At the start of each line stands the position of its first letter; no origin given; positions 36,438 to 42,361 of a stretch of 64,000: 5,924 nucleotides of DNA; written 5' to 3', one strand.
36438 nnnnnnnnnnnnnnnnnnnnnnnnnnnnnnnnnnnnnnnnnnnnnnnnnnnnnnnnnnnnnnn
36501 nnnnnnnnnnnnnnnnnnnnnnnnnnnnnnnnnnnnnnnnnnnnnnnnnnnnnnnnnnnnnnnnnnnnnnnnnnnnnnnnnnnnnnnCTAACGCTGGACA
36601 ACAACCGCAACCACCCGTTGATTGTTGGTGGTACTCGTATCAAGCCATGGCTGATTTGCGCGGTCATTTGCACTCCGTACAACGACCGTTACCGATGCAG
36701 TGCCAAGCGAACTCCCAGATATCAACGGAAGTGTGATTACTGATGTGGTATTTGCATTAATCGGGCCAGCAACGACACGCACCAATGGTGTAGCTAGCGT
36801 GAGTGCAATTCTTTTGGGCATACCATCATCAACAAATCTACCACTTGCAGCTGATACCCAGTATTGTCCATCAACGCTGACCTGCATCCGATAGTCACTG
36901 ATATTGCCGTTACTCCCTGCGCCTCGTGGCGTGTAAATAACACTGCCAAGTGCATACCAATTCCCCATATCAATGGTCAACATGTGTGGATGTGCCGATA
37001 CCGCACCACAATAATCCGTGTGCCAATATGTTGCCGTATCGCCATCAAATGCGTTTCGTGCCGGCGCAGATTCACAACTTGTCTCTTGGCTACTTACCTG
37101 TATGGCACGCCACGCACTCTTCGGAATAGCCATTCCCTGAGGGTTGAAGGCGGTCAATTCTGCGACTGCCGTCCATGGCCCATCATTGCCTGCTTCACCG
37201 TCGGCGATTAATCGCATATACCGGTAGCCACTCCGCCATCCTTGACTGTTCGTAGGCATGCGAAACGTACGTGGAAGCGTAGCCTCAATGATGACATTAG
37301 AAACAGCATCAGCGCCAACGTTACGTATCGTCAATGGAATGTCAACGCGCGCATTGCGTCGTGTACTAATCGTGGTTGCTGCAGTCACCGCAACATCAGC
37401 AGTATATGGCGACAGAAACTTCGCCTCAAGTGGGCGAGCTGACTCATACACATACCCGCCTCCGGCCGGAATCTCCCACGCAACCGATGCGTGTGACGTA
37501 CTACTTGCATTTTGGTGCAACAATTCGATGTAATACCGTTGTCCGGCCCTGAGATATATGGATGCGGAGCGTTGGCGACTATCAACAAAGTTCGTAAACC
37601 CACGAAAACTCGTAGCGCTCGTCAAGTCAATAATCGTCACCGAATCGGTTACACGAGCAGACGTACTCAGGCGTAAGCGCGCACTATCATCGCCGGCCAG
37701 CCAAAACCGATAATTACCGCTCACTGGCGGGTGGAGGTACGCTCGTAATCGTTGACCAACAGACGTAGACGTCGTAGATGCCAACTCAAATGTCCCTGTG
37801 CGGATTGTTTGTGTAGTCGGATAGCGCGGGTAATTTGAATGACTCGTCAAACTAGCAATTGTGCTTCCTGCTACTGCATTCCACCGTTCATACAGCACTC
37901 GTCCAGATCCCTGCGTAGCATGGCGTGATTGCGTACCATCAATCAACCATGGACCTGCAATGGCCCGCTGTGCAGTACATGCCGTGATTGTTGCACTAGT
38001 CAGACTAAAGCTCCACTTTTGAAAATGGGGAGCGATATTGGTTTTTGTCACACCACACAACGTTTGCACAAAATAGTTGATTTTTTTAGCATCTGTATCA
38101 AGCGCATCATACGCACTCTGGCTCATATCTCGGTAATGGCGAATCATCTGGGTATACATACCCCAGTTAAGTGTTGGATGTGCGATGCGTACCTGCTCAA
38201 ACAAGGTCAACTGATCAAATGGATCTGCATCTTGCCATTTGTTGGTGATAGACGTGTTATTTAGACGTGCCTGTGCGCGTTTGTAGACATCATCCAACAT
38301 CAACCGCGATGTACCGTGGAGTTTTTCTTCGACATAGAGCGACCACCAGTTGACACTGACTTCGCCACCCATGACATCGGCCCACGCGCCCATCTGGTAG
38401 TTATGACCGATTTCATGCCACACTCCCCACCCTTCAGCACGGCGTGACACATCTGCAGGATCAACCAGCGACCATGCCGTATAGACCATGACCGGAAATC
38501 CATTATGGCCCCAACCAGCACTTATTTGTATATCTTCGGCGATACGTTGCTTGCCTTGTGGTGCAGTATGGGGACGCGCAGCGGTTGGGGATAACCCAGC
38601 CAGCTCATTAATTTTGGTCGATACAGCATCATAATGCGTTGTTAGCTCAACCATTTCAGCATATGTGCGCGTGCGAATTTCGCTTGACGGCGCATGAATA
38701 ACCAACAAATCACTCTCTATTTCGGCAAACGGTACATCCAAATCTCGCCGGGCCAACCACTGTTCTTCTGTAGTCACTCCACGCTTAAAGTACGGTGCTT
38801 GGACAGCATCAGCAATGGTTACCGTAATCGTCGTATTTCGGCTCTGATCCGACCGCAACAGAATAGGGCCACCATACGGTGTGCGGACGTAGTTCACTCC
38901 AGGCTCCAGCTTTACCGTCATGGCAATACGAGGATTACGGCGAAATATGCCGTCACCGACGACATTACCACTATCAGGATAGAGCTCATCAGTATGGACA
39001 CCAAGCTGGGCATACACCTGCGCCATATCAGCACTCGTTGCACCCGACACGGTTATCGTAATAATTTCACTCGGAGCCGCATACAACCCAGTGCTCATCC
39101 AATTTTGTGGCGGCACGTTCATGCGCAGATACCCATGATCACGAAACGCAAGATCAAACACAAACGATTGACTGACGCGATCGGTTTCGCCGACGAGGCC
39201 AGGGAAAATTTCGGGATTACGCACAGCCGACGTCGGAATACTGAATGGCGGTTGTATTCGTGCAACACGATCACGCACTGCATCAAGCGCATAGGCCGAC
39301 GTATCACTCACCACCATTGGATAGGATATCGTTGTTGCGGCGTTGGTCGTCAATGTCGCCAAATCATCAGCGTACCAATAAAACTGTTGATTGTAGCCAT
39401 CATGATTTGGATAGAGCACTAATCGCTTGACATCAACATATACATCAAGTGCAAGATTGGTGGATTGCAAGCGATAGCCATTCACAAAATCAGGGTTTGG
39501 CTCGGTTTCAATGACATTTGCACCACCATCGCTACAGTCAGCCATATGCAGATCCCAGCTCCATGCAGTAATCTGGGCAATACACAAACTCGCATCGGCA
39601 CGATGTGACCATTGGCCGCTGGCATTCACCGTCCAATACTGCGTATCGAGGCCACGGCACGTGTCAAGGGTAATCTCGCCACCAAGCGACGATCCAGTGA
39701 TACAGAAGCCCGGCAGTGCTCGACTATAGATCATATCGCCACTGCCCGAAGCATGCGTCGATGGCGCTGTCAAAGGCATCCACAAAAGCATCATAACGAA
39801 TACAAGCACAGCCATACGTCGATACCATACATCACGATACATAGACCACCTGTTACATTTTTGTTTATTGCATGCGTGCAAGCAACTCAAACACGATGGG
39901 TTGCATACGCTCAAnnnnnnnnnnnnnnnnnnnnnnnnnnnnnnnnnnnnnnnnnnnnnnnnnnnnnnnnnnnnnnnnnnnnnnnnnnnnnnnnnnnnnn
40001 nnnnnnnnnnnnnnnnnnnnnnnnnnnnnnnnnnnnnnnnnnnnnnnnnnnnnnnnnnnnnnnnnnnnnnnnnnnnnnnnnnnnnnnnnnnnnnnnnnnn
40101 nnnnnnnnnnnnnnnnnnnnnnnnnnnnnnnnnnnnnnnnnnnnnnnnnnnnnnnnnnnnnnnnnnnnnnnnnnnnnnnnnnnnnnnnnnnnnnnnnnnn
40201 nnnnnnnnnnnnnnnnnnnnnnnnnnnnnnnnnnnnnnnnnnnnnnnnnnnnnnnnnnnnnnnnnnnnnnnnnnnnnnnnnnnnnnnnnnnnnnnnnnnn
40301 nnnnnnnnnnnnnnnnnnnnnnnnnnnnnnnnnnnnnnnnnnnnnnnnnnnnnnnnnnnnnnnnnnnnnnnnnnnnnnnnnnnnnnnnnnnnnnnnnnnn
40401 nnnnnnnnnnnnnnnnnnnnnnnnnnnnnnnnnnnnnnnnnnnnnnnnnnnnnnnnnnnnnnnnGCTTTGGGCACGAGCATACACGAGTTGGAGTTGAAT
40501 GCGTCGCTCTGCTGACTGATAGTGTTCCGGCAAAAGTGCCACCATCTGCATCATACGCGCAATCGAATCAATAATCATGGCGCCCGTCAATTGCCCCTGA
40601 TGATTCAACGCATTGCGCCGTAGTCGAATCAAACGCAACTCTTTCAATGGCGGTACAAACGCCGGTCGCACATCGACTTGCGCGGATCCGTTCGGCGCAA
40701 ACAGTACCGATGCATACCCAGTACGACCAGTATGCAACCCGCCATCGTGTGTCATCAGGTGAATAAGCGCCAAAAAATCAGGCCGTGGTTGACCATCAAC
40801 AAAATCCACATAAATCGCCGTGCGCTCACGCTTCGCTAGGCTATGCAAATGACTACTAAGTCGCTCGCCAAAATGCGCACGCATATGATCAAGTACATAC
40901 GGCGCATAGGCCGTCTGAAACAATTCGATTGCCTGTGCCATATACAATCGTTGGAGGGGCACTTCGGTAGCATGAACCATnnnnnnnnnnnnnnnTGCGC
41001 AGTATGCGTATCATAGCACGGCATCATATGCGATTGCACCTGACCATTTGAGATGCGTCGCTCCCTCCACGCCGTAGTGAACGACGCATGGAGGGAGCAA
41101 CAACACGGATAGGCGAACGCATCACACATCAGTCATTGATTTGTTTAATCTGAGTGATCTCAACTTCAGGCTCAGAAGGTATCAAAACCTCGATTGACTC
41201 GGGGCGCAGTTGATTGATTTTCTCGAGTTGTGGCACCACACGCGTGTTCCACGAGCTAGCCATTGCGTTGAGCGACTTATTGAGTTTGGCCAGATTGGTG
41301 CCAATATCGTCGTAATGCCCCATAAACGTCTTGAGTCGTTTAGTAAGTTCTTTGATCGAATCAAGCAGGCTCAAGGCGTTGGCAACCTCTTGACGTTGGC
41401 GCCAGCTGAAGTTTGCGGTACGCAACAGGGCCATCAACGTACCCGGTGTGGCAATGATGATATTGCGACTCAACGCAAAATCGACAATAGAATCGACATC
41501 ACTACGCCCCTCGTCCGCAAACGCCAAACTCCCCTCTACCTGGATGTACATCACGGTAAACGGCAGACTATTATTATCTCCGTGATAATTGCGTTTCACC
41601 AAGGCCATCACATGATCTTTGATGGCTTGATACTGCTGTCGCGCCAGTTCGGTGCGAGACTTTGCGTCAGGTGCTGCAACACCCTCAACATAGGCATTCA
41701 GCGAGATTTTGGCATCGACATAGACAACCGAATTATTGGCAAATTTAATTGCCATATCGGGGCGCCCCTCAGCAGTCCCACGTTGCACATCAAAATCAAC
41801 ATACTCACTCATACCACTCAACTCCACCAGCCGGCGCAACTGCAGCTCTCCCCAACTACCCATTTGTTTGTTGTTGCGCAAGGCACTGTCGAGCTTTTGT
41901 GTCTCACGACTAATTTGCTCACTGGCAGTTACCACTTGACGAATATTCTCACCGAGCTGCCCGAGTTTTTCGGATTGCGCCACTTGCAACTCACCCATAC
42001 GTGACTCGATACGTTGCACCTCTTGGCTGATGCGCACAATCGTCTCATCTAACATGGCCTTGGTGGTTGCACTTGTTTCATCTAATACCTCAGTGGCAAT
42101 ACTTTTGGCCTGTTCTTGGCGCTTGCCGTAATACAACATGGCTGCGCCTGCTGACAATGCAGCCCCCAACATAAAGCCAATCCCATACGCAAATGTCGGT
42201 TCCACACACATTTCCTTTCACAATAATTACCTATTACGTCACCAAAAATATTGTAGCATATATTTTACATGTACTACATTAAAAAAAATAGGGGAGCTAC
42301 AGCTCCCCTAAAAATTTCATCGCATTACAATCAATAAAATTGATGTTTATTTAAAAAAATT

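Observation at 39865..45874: Six-gene minus-strand cluster combining two HEPN-motif proteins, RmuC, a zinc-ribbon TM protein, a PARG macrodomain and an unknown: candidate conflict/defence island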

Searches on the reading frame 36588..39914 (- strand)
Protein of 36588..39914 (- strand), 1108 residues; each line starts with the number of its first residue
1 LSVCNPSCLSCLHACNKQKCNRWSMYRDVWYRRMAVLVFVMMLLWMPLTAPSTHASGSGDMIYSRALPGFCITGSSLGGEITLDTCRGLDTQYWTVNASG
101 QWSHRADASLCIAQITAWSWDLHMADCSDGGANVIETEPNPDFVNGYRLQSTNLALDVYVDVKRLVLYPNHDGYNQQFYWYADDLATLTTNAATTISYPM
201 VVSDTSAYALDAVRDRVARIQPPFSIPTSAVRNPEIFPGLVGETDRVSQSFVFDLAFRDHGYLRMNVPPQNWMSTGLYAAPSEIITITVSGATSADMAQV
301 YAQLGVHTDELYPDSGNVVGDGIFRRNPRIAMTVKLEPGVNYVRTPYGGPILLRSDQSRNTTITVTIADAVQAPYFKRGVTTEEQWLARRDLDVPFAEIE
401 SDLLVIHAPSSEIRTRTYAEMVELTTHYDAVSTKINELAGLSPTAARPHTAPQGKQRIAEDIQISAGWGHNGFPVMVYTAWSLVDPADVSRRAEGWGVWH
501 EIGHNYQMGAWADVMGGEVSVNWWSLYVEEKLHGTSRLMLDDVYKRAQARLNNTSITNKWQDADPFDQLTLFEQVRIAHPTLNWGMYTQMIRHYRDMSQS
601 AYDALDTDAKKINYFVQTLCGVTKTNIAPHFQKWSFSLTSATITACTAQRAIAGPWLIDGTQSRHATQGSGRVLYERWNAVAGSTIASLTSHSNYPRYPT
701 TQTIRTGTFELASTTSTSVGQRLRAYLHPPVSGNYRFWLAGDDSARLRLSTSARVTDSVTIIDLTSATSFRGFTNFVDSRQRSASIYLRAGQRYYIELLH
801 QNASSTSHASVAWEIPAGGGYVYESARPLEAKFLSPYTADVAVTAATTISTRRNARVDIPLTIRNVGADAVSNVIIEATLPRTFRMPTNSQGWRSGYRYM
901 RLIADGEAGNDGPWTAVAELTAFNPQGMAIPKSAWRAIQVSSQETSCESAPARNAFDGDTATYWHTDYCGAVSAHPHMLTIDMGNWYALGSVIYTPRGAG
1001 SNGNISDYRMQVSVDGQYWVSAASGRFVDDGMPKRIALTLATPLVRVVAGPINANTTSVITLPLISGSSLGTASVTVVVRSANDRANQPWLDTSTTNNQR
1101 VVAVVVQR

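Call 3: search_protein_families(library=pfam, proteins=[window:36588-39914:-], max_evalue=0.1)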
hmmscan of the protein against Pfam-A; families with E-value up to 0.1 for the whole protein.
window:36588-39914:- (1108 aa): 7 families
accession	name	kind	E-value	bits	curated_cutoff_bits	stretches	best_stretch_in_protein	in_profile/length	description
PF13402.12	Peptidase_M60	-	1.4e-45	156.5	25.8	1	370-635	2-275/275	Peptidase M60, enhancin and enhancin-like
PF00754.31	F5_F8_type_C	-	6.7e-15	55.8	28.2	1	939-1027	3-88/127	F5/8 type C domain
PF07691.17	PA14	-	2.1e-12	47.5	24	1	716-821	43-141/147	PA14 domain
PF17291.7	M60-like_N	-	3e-12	46.9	23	1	263-367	10-105/106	N-terminal domain of M60-like peptidases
PF22633.2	F5_F8_type_C_2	-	1.2e-11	45.5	27.8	1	954-1029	1-72/91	NedA-like, galactose-binding domain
PF00652.28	Ricin_B_lectin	-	7.3e-06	26.6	29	1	67-178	9-126/126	Ricin-type beta-trefoil lectin domain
PF10528.15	GLEYA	-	0.00055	20.6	26.2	1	723-808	5-84/91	GLEYA domain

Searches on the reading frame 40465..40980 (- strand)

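Call 74: search_protein_families(library=pfam, proteins=[window:40465-40980:-], max_evalue=1)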
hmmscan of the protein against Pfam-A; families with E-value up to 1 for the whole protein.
seq(172 aa): 1 family
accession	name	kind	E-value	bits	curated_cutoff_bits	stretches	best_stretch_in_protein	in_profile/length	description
PF18731.6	HEPN_Swt1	-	0.11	13.3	27.5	1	16-88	1-62/115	Swt1-like HEPN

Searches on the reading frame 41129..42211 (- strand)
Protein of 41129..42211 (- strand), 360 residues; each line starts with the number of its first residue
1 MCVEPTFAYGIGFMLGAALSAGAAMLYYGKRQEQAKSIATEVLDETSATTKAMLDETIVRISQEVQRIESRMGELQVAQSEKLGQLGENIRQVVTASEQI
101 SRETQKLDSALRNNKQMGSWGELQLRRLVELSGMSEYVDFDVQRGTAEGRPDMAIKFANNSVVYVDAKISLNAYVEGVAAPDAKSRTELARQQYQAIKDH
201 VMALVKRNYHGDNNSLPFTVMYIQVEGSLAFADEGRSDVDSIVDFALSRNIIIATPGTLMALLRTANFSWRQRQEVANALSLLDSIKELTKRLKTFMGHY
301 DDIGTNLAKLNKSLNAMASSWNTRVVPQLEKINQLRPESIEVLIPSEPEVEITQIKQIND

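Call 3: search_protein_families(library=pfam, proteins=[window:41129-42211:-], max_evalue=0.1)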
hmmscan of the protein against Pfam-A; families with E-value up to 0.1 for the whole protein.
window:41129-42211:- (360 aa): 9 families
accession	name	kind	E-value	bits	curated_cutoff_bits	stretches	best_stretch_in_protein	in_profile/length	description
PF02646.22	RmuC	-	7.1e-67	226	26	1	54-336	3-285/291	RmuC family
PF00015.26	MCPsignal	-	0.02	15.2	34.6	0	32-115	85-169/172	Methyl-accepting chemotaxis protein (MCP) signalling domain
PF18595.6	Nuf2_DHR10-like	-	0.043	14.3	28.4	0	60-115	6-60/117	Nuf2, DHR10-like domain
PF06103.16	DUF948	-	0.044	14.4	37.2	0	276-311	53-88/89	Bacterial protein of unknown function (DUF948)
PF16533.10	SOAR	-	0.045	14.1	25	0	69-106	48-85/101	STIM1 Orai1-activating region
PF08822.17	DUF1804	-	0.045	14.1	29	0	45-113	63-131/164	Protein of unknown function (DUF1804)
PF18409.7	Plk4_PB2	-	0.049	14.8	26.9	0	35-116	12-93/108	Polo-like Kinase 4 Polo Box 2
PF01544.23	CorA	-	0.074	12.8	27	0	28-129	101-198/292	CorA-like Mg2+ transporter protein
PF23246.1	CC_CDK5RAP2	-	0.088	13.4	27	1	57-117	13-70/125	CDK5 regulatory subunit-associated protein 2-like, coiled coil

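Call 4: search_protein_families(library=padloc, proteins=[window:41129-42211:-], max_evalue=0.1)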
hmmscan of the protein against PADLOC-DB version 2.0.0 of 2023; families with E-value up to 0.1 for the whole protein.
window:41129-42211:- (360 aa): 5 families
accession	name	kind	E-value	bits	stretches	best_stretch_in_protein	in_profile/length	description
PDLC03812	RTasRmuC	-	1.4e-30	104.3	1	36-318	109-400/439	DRT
PDLC00605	ZorA1|ZorA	-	0.002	14.5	1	31-110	486-565/700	MotA/ExbB/TolQ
PDLC03862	LmuB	-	0.0035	13.7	1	30-116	214-300/643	-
PDLC00553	JetC2|JetC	-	0.0083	12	1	32-160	900-1026/1361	DUF3584 domain; MukB-like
PDLC03863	LmuB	-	0.036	10.7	0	39-114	207-281/610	-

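Call 5: search_protein_families(library=ncbifam, proteins=[window:41129-42211:-], max_evalue=0.1)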
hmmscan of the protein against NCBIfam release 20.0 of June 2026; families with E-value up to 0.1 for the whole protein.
window:41129-42211:- (360 aa): 6 families
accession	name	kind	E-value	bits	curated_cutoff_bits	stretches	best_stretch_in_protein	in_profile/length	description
NF007686.0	PRK10361.1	equivalog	1.5e-23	83.2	810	1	85-317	169-407/475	DNA recombination protein RmuC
NF033914.0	antiphage_ZorA_1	subfamily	0.013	13.8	190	1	32-110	430-508/619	anti-phage ZorAB system protein ZorA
NF038046.1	blaCVI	exception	0.014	14.9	575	1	159-246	45-130/255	CVI family subclass B2 metallo-beta-lactamase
NF004434.0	PRK05771.3-3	equivalog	0.025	13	777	1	29-136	154-260/686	V-type ATP synthase subunit I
NF005711.0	PRK07523.1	subfamily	0.041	13.5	413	0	9-77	20-90/255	SDR family oxidoreductase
NF033542.1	transpos_IS110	equivalog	0.042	13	140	0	279-334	173-227/343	IS110 family RNA-guided transposase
